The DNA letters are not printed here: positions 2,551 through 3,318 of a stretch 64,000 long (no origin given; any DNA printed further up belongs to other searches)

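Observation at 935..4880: glmS - GNAT - HAD::YvcK(CofD-like) cluster, pairing an archaeal GlmS with a fused GlmR-like partner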

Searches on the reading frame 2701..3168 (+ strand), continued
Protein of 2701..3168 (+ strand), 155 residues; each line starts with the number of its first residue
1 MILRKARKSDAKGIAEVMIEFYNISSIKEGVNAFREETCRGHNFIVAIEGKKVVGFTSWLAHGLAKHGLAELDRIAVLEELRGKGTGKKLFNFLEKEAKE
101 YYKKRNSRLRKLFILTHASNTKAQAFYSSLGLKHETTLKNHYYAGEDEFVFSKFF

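Call 83: predict_structure(alignment_id=A5)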
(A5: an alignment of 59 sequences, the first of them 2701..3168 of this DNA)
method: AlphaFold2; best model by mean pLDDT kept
length: 155 residues; sequences in the alignment: 59
mean_pLDDT: 95.9   pTM: 0.89
mean pLDDT of the five models: 95.9, 95.7, 95.5, 95.3, 94.6
residues with pLDDT >= 90: 143; 70-90: 12; 50-70: 0; < 50: 0
segments of 3 or more residues with pLDDT < 50: none
pLDDT, mean of each block of 10 residues (from residue 1): 97 95 91 97 97 97 96 96 95 99 98 96 97 95 90 98
secondary structure, 60 per line:
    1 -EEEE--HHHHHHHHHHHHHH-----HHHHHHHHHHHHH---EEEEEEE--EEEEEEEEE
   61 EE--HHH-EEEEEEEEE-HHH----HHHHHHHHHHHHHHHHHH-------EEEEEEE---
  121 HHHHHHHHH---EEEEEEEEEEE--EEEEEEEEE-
elements in order: E2-5 H8-21 H27-39 E43-49 E52-62 E69-77 H86-103 E111-117 H121-129 E133-143 E146-154

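Call 85: fold_search(model_id=the predicted structure, library=pdb)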
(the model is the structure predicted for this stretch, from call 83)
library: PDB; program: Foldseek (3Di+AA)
matches with E <= 10: 1354; with E <= 0.001: 853
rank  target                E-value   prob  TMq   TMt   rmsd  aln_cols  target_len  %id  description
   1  2r7h_B                2.3e-12  1.00  0.81  0.79   2.9       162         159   21  CRYSTAL STRUCTURE OF A putative acetyltransferase of the GNAT family (DDE_3044) FROM DESULFOVIBRIO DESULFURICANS SUBSP (released 2007-09-25)
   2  2r7h_A                5.6e-12  1.00  0.82  0.81   2.7       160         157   21  CRYSTAL STRUCTURE OF A putative acetyltransferase of the GNAT family (DDE_3044) FROM DESULFOVIBRIO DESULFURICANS SUBSP (released 2007-09-25)
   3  4mbu_B                9.2e-12  1.00  0.74  0.71   3.7       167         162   23  Crystal structure of N-acetyltransferase from Staphylococcus aureus Mu50 (released 2014-09-03)
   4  4mbu_A                1.7e-11  1.00  0.75  0.71   3.5       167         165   23  Crystal structure of N-acetyltransferase from Staphylococcus aureus Mu50 (released 2014-09-03)
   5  4j3g_C                3.2e-11  1.00  0.76  0.73   3.6       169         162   20  Crystal structure of Ribosomal-protein-alanine N-acetyltransferase from Brucella melitensis (released 2013-03-13)
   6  4j3g_A                3.9e-11  1.00  0.75  0.71   3.6       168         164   20  Crystal structure of Ribosomal-protein-alanine N-acetyltransferase from Brucella melitensis (released 2013-03-13)
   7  8fv1_C                4.4e-11  1.00  0.76  0.72   3.3       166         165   22  SpeG spermidine N-acetyltransferase from Staphylococcus aureus in complex with spermine (released 2023-02-08)
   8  9mto_B                4.7e-11  1.00  0.81  0.86   2.4       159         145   23  Crystal structure of acetyltransferase CBU0801 from Coxiella burnetii (released 2025-01-22)
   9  3ld2_C                4.7e-11  1.00  0.81  0.80   2.5       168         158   21  The Crystal Structure of smu.2055 from Streptococcus mutans UA159 (released 2011-01-12)
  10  4jwp_A                4.7e-11  1.00  0.75  0.71   3.6       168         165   20  Crystal structure of Ribosomal-protein-alanine N-acetyltransferase from Brucella melitensis in complex with Acetyl CoA (released 2013-05-01)
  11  4j3g_D                5.7e-11  1.00  0.76  0.73   3.4       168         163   20  Crystal structure of Ribosomal-protein-alanine N-acetyltransferase from Brucella melitensis (released 2013-03-13)
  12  5wph_D                6.9e-11  1.00  0.75  0.66   3.6       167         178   19  Crystal structure of ArsN, N-acetyltransferase with substrate AST from Pseudomonas putida KT2440 (released 2018-10-10)
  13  4e2a_A                6.9e-11  1.00  0.66  0.61   5.2       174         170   17  Crystal Structure of the Putative acetyltransferase from Streptococcus mutans (released 2013-03-13)
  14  1tiq_A                7.8e-11  1.00  0.71  0.64   4.5       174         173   17  Crystal Structure of an Acetyltransferase (PaiA) in complex with CoA and DTT from Bacillus subtilis, Northeast Structu (released 2004-07-13)
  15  1yr0_A                8.3e-11  1.00  0.75  0.72   3.7       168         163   22  Crystal structure of phosphinothricin acetyltransferase from agrobacterium tumefaciens (released 2005-02-15)
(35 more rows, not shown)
